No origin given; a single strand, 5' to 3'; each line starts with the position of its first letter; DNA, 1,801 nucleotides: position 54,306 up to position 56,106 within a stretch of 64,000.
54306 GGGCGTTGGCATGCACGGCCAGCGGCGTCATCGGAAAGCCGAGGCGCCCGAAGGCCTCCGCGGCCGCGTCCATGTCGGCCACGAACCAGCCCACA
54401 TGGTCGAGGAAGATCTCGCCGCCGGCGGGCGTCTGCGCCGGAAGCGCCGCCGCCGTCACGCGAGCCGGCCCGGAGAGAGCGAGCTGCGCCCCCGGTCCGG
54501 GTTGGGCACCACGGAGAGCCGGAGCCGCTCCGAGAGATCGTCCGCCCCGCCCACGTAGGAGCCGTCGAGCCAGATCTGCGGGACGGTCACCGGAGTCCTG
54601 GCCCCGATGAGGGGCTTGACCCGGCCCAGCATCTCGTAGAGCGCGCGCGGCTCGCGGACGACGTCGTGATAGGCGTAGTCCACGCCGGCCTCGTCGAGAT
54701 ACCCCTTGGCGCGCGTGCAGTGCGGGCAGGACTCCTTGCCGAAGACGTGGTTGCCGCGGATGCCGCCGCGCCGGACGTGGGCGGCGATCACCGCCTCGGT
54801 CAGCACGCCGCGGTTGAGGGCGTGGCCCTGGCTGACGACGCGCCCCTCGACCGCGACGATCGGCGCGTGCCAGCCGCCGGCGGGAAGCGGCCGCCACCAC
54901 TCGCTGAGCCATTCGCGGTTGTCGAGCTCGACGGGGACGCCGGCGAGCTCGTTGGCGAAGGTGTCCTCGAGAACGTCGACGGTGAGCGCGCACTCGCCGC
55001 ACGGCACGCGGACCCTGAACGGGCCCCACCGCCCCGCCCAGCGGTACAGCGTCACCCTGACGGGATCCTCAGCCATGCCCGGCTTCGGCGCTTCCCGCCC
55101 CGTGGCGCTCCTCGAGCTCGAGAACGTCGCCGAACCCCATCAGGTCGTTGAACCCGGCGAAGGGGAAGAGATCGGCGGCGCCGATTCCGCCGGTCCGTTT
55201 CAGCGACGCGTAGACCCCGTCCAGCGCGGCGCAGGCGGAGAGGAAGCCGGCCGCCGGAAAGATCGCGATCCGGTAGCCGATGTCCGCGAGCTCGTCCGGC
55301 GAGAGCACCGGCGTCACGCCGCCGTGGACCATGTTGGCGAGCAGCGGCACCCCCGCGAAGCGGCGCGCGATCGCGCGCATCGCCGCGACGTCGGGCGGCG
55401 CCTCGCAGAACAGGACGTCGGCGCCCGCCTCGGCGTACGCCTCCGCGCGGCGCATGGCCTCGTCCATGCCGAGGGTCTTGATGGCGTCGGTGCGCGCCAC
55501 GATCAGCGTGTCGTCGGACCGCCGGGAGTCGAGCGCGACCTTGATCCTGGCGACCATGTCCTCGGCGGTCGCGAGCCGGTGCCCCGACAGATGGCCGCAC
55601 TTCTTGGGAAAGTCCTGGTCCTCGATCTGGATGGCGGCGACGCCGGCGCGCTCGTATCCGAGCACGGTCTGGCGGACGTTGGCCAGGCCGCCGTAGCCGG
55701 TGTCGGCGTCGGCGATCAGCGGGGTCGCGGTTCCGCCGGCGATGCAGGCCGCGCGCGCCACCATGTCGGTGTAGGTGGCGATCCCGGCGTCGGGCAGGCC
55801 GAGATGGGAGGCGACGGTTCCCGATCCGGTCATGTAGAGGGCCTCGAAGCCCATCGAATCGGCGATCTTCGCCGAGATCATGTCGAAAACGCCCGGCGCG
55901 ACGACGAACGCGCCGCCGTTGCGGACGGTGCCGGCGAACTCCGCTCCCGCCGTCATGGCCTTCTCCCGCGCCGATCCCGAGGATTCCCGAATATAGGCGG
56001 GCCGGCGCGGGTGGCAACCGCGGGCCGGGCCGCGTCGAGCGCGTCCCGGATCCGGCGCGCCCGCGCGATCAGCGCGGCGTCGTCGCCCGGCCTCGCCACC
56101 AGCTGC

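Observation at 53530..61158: Seven-gene translationally coupled operon (DedA, FAD disulfide oxidoreductase, aryl-CoA ligase, amidase, methylisocitrate-lyase-like, glutaredoxin-domain, VOC) with no obvious known pathway.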

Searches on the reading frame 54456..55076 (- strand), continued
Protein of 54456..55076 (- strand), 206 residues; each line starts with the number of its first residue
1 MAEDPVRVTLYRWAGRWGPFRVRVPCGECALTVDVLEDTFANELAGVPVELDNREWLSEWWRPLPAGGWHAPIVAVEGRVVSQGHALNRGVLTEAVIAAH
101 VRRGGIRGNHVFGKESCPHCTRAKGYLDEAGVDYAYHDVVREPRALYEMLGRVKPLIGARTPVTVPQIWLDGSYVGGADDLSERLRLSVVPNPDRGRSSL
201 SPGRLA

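Call 42: search_solved_structures(query=window:54456-55076:-, max_evalue=0.1, show_alignments=1)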
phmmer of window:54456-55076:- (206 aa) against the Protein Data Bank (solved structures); distinct sequences matched with E-value up to 0.1: 39.
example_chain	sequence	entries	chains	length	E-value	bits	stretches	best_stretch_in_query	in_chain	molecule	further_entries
1fov_A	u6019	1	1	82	3.4e-07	33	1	110-181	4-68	GLUTAREDOXIN 3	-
4tr0_A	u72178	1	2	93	1e-06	31.4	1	111-184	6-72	Glutaredoxin 3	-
3uiw_A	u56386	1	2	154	2e-06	30.5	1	111-183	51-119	Glutaredoxin 2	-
3grx_A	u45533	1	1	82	8.5e-06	28.4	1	110-181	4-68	GLUTAREDOXIN 3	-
2klx_A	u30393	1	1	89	1.6e-05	27.6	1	111-182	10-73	Glutaredoxin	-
4tr1_A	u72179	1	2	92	2.5e-05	26.9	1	111-184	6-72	Glutaredoxin 3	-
1nm3_A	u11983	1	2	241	9.5e-05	25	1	110-183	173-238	Protein HI0572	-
2mzc_A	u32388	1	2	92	0.0001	24.9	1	111-181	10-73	Glutaredoxin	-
5kqa_A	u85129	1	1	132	0.00011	24.8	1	80-186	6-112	Glutaredoxin-glutathione complex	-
1ego_A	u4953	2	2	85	0.00014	24.5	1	111-182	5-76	GLUTAREDOXIN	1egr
2khp_A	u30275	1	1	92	0.00014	24.4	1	111-181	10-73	GLUTAREDOXIN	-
2myg_A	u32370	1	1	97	0.00017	24.2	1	106-182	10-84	Dithiol glutaredoxin 1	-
7ncv_A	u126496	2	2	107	0.0003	23.4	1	111-182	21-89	Glutaredoxin, CPYC type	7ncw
2cq9_A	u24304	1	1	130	0.00035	23.2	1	111-182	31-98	GLRX2 protein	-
2fls_A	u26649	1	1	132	0.00039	23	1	111-182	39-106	Glutaredoxin-2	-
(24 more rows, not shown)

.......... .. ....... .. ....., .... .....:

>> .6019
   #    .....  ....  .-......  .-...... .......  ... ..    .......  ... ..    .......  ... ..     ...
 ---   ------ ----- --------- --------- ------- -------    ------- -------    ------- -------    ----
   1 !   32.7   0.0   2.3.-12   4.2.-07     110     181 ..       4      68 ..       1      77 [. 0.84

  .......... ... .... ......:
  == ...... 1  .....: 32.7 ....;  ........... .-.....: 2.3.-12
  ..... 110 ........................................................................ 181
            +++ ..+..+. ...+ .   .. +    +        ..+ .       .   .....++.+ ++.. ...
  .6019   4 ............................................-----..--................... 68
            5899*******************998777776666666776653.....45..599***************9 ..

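Call 44: find_encoding_contigs(protein=P0017, flank=10000, max_places=1)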
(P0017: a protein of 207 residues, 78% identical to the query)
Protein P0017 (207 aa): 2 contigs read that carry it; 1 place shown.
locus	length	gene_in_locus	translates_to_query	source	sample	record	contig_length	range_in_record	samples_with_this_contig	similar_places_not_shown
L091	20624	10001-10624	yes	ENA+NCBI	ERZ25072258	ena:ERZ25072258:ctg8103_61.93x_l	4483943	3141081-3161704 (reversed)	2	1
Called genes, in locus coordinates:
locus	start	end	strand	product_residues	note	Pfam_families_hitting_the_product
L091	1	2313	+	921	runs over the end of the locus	PF00311:PEPcase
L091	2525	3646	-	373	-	PF08309:LVIVD (faint)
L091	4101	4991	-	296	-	PF08450:SGL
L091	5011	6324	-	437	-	PF06808:DctM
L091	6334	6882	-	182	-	PF04290:DctQ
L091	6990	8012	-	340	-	PF03480:DctP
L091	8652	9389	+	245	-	-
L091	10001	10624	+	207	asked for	PF00462:Glutaredoxin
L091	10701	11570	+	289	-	-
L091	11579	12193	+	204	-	PF06041:DUF924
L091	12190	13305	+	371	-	PF01266:DAO, PF13450:NAD_binding_8 (weak)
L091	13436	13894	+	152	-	PF00011:HSP20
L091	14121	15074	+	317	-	PF00005:ABC_tran, PF13304:AAA_21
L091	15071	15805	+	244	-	PF12679:ABC2_membrane_2, PF12730:ABC2_membrane_4 (weak), PF13346:ABC2_membrane_5 (weak), PF12698:ABC2_membrane_3, PF03379:CcmB (weak)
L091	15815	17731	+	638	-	PF23357:DUF7088, PF09822:ABC_transp_aux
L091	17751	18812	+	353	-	PF14238:DUF4340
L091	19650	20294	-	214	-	PF11848:DUF3368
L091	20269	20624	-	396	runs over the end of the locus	PF13560:HTH_31, PF01381:HTH_3, PF06114:Peptidase_M78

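Call 45: find_encoding_contigs(protein=P0014, flank=10000, max_places=1)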
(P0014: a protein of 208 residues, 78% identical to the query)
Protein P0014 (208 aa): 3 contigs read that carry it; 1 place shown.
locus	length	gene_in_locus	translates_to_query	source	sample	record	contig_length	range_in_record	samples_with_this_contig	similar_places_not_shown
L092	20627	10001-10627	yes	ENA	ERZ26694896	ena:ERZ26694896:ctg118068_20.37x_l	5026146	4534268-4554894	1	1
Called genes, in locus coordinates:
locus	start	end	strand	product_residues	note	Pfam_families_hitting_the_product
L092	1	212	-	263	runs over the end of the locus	PF00528:BPD_transp_1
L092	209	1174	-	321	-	PF00528:BPD_transp_1 (weak)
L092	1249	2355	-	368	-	PF01547:SBP_bac_1, PF13416:SBP_bac_8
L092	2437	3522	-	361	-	PF02558:ApbA (weak), PF02317:Octopine_DH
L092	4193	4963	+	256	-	-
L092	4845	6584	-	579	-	PF01609:DDE_Tnp_1 (weak)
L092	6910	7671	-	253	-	PF01555:N6_N4_Mtase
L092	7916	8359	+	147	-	PF00582:Usp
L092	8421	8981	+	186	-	PF08712:Nfu_N, PF01106:NifU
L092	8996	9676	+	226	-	PF00814:TsaD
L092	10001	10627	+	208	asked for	PF00462:Glutaredoxin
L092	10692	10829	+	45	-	-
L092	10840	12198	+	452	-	PF00919:UPF0004, PF04055:Radical_SAM, PF01938:TRAM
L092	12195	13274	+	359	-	PF02562:PhoH, PF13604:AAA_30, PF13245:AAA_19 (weak)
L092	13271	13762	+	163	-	PF02130:YbeY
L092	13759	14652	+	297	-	PF00571:CBS (weak), PF03471:CorC_HlyC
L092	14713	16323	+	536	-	PF20154:LNT_N, PF00795:CN_hydrolase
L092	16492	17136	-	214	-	PF09347:DUF1989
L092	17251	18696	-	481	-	PF01425:Amidase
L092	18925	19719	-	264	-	PF05721:PhyH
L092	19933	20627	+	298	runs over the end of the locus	PF04191:PEMT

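Call 54: predict_structure(alignment_id=A2)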
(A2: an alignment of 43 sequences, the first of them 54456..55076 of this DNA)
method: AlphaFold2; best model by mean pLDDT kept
length: 206 residues; sequences in the alignment: 43
mean_pLDDT: 84.8   pTM: 0.77
mean pLDDT of the five models: 84.8, 83.3, 83.1, 82.0, 81.7
residues with pLDDT >= 90: 112; 70-90: 58; 50-70: 33; < 50: 3
segments of 3 or more residues with pLDDT < 50: none
pLDDT, mean of each block of 10 residues (from residue 1): 81 65 55 84 90 79 60 86 80 91 89 96 98 97 91 91 95 95 97 90 64
secondary structure, 60 per line:
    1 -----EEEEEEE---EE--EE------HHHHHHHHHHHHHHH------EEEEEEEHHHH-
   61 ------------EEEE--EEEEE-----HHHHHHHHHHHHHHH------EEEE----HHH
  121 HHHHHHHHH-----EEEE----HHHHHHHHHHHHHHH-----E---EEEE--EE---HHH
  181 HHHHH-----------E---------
elements in order: E6-12 H28-42 E49-55 H56-59 E73-76 E79-83 H89-103 E110-113 H118-129 E135-138 H143-157 E167-170 H178-185

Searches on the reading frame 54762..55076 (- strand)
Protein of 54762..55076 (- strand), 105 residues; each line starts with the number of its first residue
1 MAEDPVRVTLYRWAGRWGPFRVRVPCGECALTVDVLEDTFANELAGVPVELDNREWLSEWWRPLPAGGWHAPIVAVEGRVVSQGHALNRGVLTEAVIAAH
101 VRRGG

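Call 77: predict_structure(alignment_id=A3)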
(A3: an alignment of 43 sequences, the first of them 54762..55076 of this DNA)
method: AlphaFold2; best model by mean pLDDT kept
length: 105 residues; sequences in the alignment: 43
mean_pLDDT: 84.3   pTM: 0.78
mean pLDDT of the five models: 84.3, 78.1, 77.8, 75.6, 74.9
residues with pLDDT >= 90: 52; 70-90: 40; 50-70: 13; < 50: 0
segments of 3 or more residues with pLDDT < 50: none
pLDDT, mean of each block of 10 residues (from residue 1): 84 78 78 93 93 84 63 90 87 95 79
secondary structure, 60 per line:
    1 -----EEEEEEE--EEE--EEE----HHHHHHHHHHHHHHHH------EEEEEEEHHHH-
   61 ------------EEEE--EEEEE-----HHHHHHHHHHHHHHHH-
elements in order: E6-12 E15-17 E20-22 H27-42 E49-55 H56-59 E73-76 E79-83 H89-104

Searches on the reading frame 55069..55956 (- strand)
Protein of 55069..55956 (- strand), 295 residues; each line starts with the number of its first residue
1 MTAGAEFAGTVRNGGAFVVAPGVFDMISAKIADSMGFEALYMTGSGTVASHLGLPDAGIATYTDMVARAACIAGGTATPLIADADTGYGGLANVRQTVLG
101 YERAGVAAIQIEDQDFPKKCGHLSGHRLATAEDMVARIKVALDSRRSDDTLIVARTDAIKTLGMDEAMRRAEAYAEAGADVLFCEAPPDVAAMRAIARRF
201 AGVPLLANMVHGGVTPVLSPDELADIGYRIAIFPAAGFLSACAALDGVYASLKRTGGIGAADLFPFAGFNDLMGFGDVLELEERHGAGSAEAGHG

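Call 4: search_protein_families(library=pfam, proteins=[window:55069-55956:-], max_evalue=0.01)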
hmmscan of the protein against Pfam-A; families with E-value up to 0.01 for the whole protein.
window:55069-55956:- (295 aa): 2 families
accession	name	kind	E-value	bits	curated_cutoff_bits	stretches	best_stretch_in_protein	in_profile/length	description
PF13714.12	PEP_mutase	-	6.2e-42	144.2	31.5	1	14-247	7-234/240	Phosphoenolpyruvate phosphomutase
PF00463.27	ICL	-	1.7e-12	47.1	26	1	78-159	150-234/526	Isocitrate lyase family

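Call 5: search_protein_families(library=ncbifam, proteins=[window:55069-55956:-], max_evalue=0.01)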
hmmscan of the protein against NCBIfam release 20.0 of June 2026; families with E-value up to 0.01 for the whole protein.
window:55069-55956:- (295 aa): 8 families
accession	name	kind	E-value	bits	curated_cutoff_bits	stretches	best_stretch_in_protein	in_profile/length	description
TIGR02317.1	prpB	equivalog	5.8e-72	242.3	354.4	1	16-256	13-251/285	methylisocitrate lyase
TIGR02319.1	CPEP_Pphonmut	equivalog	2.3e-63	214.1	420.05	1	13-257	13-256/294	carboxyvinyl-carboxyphosphonate phosphorylmutase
NF008455.0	PRK11320.1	equivalog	5.6e-61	206.3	353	1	2-256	6-258/295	methylisocitrate lyase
TIGR02320.1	PEP_mutase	equivalog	3.8e-33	114.7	319.55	1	25-252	18-257/284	phosphoenolpyruvate mutase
TIGR02321.1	Pphn_pyruv_hyd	equivalog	6.6e-28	97.6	374.4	1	14-262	13-263/290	phosphonopyruvate hydrolase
TIGR01346.1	isocit_lyase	equivalog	1.1e-14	53.8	275.9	1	78-158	151-234/527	isocitrate lyase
NF011645.0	PRK15063.1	equivalog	7.3e-14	51.4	562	1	78-158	148-231/430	isocitrate lyase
NF005074.0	PRK06498.1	equivalog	3e-07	29.4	446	1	78-159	179-264/531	isocitrate lyase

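Call 36: search_solved_structures(query=window:55069-55956:-, max_evalue=1e-15)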
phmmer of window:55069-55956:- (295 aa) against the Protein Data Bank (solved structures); distinct sequences matched with E-value up to 1e-15: 18.
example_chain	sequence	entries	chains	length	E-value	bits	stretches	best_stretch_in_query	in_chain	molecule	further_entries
3fa3_A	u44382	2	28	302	2.5e-59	204.1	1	2-285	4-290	2,3-dimethylmalate lyase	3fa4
4iqd_A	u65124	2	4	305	2.4e-54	187.8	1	17-257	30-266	Carboxyvinyl-carboxyphosphonate phosphorylmutase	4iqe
3lye_A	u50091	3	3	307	2.2e-52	181.4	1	11-289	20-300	Oxaloacetate acetyl hydrolase | Oxaloacetate acetylhydrolase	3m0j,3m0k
3eoo_A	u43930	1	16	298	1.4e-49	172.1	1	2-261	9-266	Methylisocitrate lyase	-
1mum_A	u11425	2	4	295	1e-47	166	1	22-256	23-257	2-methylisocitrate lyase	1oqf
1o5q_A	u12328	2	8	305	1.1e-47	166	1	22-256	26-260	Probable methylisocitrate lyase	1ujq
1zlp_A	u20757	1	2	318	1.3e-46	162.4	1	17-283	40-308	petal death protein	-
9hra_A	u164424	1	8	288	2.2e-46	161.6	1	10-266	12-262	2-methylisocitrate lyase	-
1xg3_A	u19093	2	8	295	2.6e-46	161.4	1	22-256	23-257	Probable methylisocitrate lyase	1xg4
9hgk_A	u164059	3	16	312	2.9e-46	161.3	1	11-265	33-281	2-methylisocitrate lyase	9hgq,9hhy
9hgo_A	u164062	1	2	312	7.3e-46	159.9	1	11-265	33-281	2-methylisocitrate lyase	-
9hhs_A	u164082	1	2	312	1e-45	159.5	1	11-265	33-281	2-methylisocitrate lyase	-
6t4v_C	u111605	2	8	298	3.6e-45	157.7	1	22-256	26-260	2-methylisocitrate lyase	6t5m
5unc_A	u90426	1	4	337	9.7e-35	123.5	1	20-289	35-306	PHOSPHOENOLPYRUVATE PHOSPHOMUTASE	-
3b8i_A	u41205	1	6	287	1e-30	110.2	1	21-263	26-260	PA4872 oxaloacetate decarboxylase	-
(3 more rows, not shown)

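Call 46: find_related_loci(query=window:55069-55956:-, collection=metagenome_contigs, flank=10000)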
Query window:55069-55956:- (295 aa) in metagenome_contigs; peptide patterns used: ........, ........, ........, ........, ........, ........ (x = any residue, [..] = any of these).
562 stretches matched a pattern; 483 encode a relative of the query (tblastn E <= 1e-3); the best 80 are kept; 80 distinct loci.
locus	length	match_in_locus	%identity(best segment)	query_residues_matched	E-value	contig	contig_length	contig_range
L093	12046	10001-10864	70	2-286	5e-133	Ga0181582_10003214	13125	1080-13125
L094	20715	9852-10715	70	2-286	8e-133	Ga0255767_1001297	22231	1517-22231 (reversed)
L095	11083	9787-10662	71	1-289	2e-132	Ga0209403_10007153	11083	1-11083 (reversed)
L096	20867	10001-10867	69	1-286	6e-132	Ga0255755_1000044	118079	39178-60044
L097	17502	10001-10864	70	2-286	4e-132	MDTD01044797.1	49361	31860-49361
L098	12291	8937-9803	69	1-286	6e-132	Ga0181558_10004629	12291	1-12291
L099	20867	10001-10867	69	1-286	6e-132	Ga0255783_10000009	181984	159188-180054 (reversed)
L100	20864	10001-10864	70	2-286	4e-132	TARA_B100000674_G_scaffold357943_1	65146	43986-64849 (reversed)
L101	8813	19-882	70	2-286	3e-131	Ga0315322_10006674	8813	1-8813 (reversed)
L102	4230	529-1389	69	2-285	1e-133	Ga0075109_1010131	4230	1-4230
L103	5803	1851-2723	71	2-289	1e-131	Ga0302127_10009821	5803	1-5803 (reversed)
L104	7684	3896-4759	70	2-286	3e-131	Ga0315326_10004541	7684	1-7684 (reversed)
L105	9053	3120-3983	70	2-286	4e-131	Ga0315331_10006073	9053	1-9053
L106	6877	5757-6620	70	2-286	3e-131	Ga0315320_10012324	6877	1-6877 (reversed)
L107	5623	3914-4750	71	11-286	2e-131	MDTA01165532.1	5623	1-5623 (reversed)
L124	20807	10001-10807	63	18-285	4e-111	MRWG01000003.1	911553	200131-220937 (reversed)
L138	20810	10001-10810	62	17-285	1e-105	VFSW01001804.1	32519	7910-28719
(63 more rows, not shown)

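Call 59: search_protein_families(library=pfam, proteins=[L138:5527-7350:+, L138:7357-8133:-, L138:8202-9626:-, L138:10849-11667:-, L138:11765-12682:-, L138:13387-14277:+, L124:7929-9299:-, L124:11142-11873:-, L124:11951-12880:+, L124:6617-7474:+], max_evalue=0.0001)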
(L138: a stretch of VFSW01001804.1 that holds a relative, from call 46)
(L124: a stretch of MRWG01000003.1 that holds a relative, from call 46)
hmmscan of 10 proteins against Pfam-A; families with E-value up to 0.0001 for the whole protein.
L138:5527-7350:+ (607 aa): 3 families
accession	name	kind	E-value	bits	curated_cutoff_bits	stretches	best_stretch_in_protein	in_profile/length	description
PF01977.22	UbiD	-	4.4e-58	196.3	23.3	1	222-420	3-202/206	3-octaprenyl-4-hydroxybenzoate carboxy-lyase Rift-related domain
PF20696.2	UbiD_C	-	2.1e-30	105.8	24.2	1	434-561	5-127/127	3-octaprenyl-4-hydroxybenzoate carboxy-lyase C-terminal domain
PF20695.2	UbiD_N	-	1.4e-13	51.2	24.3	1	126-200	1-69/78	3-octaprenyl-4-hydroxybenzoate carboxy-lyase N-terminal domain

L138:7357-8133:- (258 aa): 1 family
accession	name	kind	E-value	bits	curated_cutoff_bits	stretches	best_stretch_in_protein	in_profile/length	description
PF04199.19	Cyclase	-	7e-41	140.2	23.1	1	19-195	1-142/142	Putative cyclase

L138:8202-9626:- (474 aa): 1 family
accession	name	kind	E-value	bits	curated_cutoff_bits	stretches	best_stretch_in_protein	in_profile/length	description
PF01425.27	Amidase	-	3.1e-108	363.1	27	1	26-454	2-444/445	Amidase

L138:10849-11667:- (272 aa): 1 family
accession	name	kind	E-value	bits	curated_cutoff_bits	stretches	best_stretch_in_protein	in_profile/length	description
PF13030.11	DUF3891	-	9.1e-32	111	24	1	12-232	10-206/219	Protein of unknown function (DUF3891)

L138:11765-12682:- (305 aa): 3 families
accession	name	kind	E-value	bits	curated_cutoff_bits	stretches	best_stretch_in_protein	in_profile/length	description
PF00392.27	GntR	-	9.3e-19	67.3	27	1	72-134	2-64/64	Bacterial regulatory proteins, gntR family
PF07702.18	UTRA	-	8.2e-07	29.4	23.8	1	159-284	5-128/141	UTRA domain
PF14502.12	HTH_41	-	3e-05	23.8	25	1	92-125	4-37/48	Helix-turn-helix domain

L138:13387-14277:+ (296 aa): 1 family
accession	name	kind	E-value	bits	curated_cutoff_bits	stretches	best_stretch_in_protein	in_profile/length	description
PF00753.33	Lactamase_B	-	3.4e-16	60.2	22.7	1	64-275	7-196/196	Metallo-beta-lactamase superfamily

L124:7929-9299:- (456 aa): 0 families

L124:11142-11873:- (243 aa): 0 families

L124:11951-12880:+ (309 aa): 2 families
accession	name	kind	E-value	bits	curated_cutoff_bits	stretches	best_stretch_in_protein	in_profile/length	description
PF00941.27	FAD_binding_5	-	2.8e-39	135.1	27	1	23-188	2-166/170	FAD binding domain in molybdopterin dehydrogenase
PF03450.22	CO_deh_flav_C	-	1.1e-16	61.2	25.5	1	200-298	3-101/102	CO dehydrogenase flavoprotein C-terminal domain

L124:6617-7474:+ (285 aa): 1 family
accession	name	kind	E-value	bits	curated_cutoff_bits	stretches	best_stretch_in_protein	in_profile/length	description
PF02585.22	PIG-L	-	4.2e-11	43.9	28.2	1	36-153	3-125/129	GlcNAc-PI de-N-acetylase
